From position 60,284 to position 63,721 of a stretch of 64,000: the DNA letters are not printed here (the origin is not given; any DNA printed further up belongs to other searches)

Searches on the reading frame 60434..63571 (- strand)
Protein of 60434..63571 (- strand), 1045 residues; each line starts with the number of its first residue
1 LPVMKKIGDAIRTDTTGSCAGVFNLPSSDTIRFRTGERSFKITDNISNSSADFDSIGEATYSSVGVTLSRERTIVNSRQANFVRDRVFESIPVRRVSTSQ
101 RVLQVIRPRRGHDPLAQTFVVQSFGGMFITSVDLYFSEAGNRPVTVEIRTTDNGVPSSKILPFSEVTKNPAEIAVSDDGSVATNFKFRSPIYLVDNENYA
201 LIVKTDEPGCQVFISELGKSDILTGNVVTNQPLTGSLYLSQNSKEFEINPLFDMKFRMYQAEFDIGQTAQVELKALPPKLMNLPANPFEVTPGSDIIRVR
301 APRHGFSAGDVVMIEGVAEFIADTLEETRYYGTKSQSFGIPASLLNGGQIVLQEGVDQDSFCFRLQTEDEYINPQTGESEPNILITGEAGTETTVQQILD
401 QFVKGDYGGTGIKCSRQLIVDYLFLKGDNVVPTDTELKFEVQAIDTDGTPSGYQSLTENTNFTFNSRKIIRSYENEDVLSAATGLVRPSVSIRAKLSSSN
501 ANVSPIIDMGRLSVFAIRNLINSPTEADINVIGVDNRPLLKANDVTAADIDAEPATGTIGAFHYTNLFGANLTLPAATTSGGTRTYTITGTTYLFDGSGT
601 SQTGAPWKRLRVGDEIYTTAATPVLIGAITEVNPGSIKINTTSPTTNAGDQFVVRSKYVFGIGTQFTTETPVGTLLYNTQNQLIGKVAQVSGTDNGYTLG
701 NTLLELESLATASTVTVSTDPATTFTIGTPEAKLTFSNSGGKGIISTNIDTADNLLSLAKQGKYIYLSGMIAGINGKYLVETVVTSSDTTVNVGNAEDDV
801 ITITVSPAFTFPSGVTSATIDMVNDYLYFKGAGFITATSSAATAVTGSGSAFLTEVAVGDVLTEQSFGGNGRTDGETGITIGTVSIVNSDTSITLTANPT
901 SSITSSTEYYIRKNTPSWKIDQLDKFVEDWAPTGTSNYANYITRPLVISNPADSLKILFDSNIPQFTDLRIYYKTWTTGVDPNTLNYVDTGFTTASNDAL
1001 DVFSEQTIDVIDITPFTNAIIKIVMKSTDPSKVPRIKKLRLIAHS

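Call 13: search_protein_families(library=phrogs, proteins=[window:60434-63571:-], max_evalue=0.00001)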
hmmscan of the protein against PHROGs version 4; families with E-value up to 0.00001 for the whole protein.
window:60434-63571:- (1045 aa): 3 families
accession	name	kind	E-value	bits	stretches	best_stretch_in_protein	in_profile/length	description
phrog_358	-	unknown function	2.6e-113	380.8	2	7-292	1317-1603/2056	-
phrog_877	-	unknown function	7.6e-45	154.1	1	10-275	719-942/1141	-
phrog_5986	-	unknown function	3.9e-35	122.4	1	95-272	55-223/409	-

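Call 38: search_protein_families(library=pfam, proteins=[window:60434-63571:-], max_evalue=0.01)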
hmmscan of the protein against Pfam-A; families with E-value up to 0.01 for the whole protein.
window:60434-63571:- (1045 aa): 0 families
